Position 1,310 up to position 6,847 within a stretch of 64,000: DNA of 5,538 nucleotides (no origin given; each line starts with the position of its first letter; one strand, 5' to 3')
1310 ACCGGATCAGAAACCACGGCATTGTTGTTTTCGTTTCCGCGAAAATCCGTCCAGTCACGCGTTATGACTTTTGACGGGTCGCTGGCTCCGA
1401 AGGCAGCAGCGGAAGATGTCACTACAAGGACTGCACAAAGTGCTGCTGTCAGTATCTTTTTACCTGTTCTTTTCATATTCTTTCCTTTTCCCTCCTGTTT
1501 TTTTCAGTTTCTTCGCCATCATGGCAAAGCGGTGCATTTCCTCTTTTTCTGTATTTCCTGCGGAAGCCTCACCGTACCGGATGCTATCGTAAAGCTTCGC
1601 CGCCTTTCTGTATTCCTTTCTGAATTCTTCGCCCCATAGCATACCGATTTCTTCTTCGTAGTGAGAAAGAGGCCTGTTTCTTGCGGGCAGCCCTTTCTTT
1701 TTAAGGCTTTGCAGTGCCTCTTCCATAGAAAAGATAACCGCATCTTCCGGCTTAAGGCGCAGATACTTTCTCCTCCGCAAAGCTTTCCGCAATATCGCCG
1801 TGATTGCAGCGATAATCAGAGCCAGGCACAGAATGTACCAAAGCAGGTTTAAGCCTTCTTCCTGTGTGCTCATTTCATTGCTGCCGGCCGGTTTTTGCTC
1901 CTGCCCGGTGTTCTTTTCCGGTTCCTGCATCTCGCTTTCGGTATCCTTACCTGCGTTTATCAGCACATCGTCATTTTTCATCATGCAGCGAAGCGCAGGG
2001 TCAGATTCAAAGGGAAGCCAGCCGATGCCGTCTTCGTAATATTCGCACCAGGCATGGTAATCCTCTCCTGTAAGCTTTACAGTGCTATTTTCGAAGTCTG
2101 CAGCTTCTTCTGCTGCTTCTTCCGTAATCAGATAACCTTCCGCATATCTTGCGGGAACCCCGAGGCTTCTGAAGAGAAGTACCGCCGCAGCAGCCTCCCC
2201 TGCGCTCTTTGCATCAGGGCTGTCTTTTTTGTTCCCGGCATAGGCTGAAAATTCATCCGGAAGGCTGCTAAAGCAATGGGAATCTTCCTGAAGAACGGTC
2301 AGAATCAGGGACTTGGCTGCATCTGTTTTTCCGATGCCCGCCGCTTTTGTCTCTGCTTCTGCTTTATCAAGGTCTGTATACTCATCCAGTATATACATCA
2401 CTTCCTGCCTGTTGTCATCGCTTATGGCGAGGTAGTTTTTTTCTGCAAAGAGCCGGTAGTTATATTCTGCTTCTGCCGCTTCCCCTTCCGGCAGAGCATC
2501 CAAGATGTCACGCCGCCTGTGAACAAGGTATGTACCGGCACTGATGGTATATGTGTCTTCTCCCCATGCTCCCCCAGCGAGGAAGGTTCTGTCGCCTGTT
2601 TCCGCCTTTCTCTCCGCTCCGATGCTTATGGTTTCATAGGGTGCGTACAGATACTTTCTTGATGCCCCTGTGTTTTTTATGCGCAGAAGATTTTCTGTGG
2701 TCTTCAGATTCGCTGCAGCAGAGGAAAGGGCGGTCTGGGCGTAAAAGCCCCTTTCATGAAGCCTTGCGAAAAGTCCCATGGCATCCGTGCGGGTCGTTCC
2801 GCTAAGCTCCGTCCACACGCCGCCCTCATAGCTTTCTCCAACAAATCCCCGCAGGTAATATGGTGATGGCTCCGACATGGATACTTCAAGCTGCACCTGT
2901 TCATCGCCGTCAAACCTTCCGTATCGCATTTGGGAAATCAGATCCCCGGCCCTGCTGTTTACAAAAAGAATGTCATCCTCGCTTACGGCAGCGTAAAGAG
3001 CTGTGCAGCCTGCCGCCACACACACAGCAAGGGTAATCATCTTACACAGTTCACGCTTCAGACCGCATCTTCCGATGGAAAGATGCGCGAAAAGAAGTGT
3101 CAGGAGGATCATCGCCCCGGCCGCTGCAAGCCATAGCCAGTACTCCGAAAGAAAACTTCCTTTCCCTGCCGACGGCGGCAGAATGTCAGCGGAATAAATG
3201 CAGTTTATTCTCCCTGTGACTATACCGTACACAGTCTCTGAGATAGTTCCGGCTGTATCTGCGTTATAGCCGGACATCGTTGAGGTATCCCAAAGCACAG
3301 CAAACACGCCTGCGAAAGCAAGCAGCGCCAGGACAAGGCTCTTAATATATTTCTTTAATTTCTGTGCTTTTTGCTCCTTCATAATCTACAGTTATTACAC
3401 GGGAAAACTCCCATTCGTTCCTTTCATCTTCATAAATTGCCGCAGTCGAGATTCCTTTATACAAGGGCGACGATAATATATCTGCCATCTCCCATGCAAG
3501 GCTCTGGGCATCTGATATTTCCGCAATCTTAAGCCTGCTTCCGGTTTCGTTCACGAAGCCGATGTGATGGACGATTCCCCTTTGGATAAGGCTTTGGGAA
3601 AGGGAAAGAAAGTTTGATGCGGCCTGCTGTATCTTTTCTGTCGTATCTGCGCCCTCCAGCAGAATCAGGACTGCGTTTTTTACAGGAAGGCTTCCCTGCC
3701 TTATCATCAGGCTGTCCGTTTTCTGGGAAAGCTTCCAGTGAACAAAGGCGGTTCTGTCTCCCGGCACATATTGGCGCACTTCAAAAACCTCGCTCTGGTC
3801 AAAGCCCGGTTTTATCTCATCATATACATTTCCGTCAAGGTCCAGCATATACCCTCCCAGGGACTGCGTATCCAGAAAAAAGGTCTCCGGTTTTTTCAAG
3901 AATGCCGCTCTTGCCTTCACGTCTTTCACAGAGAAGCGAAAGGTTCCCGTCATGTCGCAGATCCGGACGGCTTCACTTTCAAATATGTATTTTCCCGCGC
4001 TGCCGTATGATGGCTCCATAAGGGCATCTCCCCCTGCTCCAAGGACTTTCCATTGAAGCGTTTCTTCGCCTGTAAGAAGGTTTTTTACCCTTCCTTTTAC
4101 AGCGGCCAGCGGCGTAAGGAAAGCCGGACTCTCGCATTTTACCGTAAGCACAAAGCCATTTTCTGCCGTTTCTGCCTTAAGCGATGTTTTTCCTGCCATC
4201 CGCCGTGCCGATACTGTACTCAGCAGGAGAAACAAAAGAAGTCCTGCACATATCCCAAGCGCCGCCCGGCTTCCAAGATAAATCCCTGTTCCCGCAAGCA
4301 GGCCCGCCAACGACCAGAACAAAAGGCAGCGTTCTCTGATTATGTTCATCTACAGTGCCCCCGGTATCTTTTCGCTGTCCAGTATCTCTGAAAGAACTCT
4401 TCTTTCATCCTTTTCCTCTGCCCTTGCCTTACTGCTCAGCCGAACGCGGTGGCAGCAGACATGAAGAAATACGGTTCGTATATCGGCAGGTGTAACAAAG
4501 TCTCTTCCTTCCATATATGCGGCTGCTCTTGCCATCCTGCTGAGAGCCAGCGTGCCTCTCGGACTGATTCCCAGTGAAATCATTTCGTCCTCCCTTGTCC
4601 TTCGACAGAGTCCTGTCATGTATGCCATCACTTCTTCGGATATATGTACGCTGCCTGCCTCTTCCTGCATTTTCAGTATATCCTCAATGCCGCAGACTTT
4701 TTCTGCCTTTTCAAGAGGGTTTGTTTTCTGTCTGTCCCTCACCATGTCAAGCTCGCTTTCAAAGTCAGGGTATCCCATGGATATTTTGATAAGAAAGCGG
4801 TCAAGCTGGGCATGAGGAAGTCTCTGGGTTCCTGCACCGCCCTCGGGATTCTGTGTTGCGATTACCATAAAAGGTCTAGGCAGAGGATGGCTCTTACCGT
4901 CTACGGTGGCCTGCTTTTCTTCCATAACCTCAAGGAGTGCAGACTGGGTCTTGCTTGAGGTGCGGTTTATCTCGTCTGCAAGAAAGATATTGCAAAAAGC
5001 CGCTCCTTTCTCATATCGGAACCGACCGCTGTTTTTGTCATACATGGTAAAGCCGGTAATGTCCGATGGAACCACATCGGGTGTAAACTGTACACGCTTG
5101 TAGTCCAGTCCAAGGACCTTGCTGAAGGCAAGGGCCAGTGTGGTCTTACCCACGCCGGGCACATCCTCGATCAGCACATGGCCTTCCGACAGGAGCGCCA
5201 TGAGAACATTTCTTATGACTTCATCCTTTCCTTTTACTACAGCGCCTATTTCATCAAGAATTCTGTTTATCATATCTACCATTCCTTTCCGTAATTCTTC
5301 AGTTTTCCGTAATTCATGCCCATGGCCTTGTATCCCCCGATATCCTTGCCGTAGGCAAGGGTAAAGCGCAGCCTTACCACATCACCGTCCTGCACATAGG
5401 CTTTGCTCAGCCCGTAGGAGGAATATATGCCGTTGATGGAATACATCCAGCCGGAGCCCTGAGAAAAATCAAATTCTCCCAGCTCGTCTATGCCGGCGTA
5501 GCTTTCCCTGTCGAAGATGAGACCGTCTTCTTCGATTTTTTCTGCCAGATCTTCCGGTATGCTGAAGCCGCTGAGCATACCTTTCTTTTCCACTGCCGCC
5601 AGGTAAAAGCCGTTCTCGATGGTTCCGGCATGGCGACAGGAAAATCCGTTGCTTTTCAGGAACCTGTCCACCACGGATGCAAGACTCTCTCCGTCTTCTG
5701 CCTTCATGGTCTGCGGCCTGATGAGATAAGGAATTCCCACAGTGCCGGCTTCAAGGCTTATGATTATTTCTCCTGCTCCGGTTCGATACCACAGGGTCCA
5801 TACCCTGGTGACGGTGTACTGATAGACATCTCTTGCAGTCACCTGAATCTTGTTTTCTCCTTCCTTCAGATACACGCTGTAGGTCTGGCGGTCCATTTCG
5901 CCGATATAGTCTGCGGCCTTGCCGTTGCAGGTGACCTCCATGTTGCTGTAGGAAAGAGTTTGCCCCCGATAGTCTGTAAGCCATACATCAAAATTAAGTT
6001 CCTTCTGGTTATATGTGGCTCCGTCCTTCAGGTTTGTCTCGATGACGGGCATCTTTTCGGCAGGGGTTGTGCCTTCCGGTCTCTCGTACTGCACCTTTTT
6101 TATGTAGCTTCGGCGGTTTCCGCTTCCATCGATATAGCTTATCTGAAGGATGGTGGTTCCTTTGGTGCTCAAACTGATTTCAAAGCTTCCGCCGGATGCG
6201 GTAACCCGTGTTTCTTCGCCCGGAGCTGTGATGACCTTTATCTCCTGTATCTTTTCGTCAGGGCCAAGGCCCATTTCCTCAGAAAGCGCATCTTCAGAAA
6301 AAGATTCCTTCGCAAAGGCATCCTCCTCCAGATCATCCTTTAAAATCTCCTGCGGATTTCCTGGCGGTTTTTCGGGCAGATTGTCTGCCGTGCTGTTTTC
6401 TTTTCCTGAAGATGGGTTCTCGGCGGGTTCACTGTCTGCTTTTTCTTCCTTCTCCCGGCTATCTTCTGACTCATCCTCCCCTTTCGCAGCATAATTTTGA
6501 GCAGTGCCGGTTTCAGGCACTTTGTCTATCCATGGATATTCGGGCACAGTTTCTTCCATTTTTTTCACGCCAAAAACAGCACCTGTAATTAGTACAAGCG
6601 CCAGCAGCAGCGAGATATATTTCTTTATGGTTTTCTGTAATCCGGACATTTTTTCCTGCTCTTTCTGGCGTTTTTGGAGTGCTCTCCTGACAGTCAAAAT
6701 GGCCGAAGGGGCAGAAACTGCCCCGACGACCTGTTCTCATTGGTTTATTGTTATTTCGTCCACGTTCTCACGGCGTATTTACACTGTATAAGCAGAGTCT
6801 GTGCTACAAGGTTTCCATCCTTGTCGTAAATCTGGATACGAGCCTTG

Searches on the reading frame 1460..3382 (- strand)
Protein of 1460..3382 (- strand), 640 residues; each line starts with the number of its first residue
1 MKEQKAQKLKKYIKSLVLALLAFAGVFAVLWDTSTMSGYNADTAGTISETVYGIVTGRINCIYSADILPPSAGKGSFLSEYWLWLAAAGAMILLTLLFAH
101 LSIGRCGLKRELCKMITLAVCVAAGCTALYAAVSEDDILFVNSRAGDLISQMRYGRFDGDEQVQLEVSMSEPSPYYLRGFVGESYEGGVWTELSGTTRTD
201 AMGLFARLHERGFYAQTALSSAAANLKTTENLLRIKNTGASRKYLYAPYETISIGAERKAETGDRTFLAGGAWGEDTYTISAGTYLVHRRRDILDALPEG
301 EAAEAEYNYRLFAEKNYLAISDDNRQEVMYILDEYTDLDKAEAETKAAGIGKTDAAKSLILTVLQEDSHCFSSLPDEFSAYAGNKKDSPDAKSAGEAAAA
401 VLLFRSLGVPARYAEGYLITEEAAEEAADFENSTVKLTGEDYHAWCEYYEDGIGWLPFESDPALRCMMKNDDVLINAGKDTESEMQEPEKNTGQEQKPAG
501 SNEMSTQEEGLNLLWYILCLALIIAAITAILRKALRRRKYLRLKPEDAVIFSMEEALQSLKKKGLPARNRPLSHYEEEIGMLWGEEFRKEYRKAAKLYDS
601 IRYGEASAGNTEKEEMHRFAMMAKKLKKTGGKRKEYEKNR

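Call 8: search_protein_families(library=pfam, proteins=[window:1460-3382:-])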
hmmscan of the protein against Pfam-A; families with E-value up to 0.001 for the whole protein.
window:1460-3382:- (640 aa): 1 family
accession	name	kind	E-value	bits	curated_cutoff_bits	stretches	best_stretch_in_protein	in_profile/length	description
PF01841.26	Transglut_core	-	1.9e-10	41.4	23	1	395-459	56-107/108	Transglutaminase-like superfamily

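Call 14: find_encoding_contigs(protein=window:1460-3382:-, flank=10000, max_places=10)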
Protein window:1460-3382:- (640 aa): 23 contigs read that carry it; 10 places shown.
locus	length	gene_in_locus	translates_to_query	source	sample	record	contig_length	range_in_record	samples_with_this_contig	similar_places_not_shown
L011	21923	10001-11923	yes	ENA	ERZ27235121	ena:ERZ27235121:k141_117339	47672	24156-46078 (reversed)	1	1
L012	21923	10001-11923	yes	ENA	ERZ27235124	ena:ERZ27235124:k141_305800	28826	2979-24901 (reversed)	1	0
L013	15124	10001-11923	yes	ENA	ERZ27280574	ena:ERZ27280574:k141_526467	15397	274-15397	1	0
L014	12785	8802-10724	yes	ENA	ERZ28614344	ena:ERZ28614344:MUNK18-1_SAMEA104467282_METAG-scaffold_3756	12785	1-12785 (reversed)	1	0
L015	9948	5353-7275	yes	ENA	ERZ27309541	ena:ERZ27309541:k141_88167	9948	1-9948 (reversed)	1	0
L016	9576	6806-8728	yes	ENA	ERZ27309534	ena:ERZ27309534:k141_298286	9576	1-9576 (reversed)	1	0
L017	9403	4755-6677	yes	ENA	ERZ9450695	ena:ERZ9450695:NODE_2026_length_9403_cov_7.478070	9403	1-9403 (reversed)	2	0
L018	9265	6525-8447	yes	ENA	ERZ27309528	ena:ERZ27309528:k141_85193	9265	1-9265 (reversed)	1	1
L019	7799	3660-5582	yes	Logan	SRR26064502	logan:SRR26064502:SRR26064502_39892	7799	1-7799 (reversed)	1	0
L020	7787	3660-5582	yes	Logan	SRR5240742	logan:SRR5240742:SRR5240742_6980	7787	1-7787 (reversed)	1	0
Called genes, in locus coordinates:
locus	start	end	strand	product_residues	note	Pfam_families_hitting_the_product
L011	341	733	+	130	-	PF18780:HNH_repeat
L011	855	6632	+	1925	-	-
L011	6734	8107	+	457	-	PF14478:DUF4430 (weak)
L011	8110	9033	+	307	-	PF20030:bpMoxR, PF00158:Sigma54_activat (faint), PF00004:AAA (weak), PF07726:AAA_3, PF07728:AAA_5, PF17863:AAA_lid_2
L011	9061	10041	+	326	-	-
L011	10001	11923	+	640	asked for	PF01841:Transglut_core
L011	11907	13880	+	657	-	PF13360:PQQ_2 (weak), PF13570:Beta-prop_ACSF4 (faint), PF00041:fn3 (weak)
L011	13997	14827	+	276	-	PF14478:DUF4430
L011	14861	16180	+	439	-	PF13249:SQHop_cyclase_N (faint), PF13243:SQHop_cyclase_C (faint), PF00041:fn3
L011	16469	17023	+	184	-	PF08281:Sigma70_r4_2 (faint), PF04545:Sigma70_r4 (weak)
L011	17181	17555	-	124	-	PF01325:Fe_dep_repress, PF02742:Fe_dep_repr_C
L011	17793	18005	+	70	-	PF04023:FeoA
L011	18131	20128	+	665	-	PF01926:MMR_HSR1, PF02421:FeoB_N, PF07670:Gate, PF07664:FeoB_C, PF07670:Gate (weak)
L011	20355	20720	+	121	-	PF09339:HTH_IclR (faint)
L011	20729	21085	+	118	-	PF00403:HMA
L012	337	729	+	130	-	PF18780:HNH_repeat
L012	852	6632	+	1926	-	-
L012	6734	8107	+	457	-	PF14478:DUF4430 (weak)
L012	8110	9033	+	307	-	PF20030:bpMoxR, PF00158:Sigma54_activat (faint), PF00004:AAA (weak), PF07726:AAA_3, PF07728:AAA_5, PF17863:AAA_lid_2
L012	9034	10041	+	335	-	-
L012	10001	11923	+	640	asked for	PF01841:Transglut_core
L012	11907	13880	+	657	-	PF13360:PQQ_2 (faint), PF13570:Beta-prop_ACSF4 (faint), PF00041:fn3 (weak)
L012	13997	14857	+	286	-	PF14478:DUF4430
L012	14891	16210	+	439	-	PF13243:SQHop_cyclase_C (faint), PF00041:fn3 (weak)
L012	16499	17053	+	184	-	PF04545:Sigma70_r4 (weak)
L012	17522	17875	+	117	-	PF02452:PemK_toxin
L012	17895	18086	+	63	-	-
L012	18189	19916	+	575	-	PF00239:Resolvase, PF07508:Recombinase, PF13408:Zn_ribbon_recom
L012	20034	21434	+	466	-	PF01554:MatE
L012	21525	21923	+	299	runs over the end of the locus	PF02557:VanY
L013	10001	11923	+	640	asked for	PF01841:Transglut_core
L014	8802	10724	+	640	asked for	PF01841:Transglut_core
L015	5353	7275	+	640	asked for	PF01841:Transglut_core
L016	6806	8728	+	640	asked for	PF01841:Transglut_core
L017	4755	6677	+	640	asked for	PF01841:Transglut_core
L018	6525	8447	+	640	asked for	PF01841:Transglut_core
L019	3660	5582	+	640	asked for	PF01841:Transglut_core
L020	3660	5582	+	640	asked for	PF01841:Transglut_core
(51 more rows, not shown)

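Call 61: search_protein_families(library=pfam, proteins=[L012:16499-17053:+, L012:17522-17875:+, L012:17895-18086:+, L012:18189-19916:+])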
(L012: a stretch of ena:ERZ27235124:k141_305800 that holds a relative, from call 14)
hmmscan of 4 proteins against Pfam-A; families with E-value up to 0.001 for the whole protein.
L012:16499-17053:+ (184 aa): 2 families
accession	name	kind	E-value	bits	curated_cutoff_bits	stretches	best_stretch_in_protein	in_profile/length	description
PF04545.22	Sigma70_r4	-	1.6e-06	28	24.1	1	132-180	3-49/50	Sigma-70, region 4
PF08281.18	Sigma70_r4_2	-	4.6e-05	23.4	25.7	1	125-179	2-54/54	Sigma-70, region 4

L012:17522-17875:+ (117 aa): 1 family
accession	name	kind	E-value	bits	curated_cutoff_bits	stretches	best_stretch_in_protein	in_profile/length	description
PF02452.23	PemK_toxin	-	1.9e-29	102.5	23.1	1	4-106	1-107/109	PemK-like, MazF-like toxin of type II toxin-antitoxin system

L012:17895-18086:+ (63 aa): 0 families

L012:18189-19916:+ (575 aa): 3 families
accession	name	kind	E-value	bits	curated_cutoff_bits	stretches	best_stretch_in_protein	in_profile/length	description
PF00239.26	Resolvase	-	1.8e-32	112.9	23.3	1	3-149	1-144/145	Resolvase, N terminal domain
PF07508.19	Recombinase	-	4.4e-25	88.3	21.1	1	171-278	1-102/102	Recombinase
PF13408.12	Zn_ribbon_recom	-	2.8e-09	37.7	25.3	1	295-352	2-55/58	Recombinase zinc beta ribbon domain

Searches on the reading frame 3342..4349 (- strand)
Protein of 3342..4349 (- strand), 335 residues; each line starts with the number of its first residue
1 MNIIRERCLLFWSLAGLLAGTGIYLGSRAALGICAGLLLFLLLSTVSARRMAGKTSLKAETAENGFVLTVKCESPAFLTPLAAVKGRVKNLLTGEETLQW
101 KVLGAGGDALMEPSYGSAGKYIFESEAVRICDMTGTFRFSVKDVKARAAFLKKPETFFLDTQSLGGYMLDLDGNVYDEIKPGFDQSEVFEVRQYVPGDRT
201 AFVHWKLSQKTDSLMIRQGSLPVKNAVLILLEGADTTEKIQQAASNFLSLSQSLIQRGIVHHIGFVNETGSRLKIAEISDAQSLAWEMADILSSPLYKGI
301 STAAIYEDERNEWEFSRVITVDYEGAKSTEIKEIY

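Call 8: search_protein_families(library=pfam, proteins=[window:3342-4349:-])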
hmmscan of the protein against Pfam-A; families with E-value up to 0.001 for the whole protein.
window:3342-4349:- (335 aa): 1 family
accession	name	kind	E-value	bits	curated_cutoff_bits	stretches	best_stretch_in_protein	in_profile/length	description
PF01882.25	DUF58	-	0.00021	21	23.4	1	190-233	1-44/216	Protein of unknown function DUF58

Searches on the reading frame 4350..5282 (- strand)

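Call 8: search_protein_families(library=pfam, proteins=[window:4350-5282:-])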
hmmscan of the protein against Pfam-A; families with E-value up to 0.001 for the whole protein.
window:4350-5282:- (310 aa): 7 families
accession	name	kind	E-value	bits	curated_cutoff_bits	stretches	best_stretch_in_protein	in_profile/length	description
PF07726.17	AAA_3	-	8.1e-55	184.7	27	1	35-165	1-131/131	ATPase family associated with various cellular activities (AAA)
PF17863.7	AAA_lid_2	-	3.8e-25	87.9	22.7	1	227-300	1-74/74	AAA lid domain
PF07728.20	AAA_5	-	1.2e-12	48.4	22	1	36-163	2-139/139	AAA domain (dynein-related subfamily)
PF20030.5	bpMoxR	-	4.9e-08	32.7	27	1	5-173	3-170/205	MoxR domain in the MoxR-vWA-beta-propeller ternary systems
PF00004.35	AAA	-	1.1e-06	29.5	21.2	1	41-170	6-130/131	ATPase family associated with various cellular activities (AAA)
PF00158.32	Sigma54_activat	-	2.7e-05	24.4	20.2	1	75-145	65-142/168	Sigma-54 interaction domain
PF00493.29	MCM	-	4.3e-05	23.2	23.3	1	28-149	52-176/224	MCM P-loop domain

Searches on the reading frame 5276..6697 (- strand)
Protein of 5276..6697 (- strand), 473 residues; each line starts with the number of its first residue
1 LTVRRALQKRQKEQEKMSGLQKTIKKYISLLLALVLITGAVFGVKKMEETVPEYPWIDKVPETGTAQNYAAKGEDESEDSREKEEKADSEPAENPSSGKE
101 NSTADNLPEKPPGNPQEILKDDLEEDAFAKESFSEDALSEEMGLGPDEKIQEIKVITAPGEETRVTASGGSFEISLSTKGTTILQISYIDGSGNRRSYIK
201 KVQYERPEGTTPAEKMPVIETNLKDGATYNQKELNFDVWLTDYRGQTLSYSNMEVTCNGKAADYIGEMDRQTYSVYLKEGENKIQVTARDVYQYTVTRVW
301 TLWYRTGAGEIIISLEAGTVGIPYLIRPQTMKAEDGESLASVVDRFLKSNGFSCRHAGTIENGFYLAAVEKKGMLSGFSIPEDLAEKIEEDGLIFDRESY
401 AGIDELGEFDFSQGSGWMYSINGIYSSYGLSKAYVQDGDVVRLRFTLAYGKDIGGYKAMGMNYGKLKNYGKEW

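Call 8: search_protein_families(library=pfam, proteins=[window:5276-6697:-])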
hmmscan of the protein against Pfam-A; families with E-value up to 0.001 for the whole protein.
window:5276-6697:- (473 aa): 1 family
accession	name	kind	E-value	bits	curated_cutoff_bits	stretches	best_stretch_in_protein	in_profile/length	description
PF14478.12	DUF4430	-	1e-07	32.7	23.8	1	402-446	28-71/72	Domain of unknown function (DUF4430)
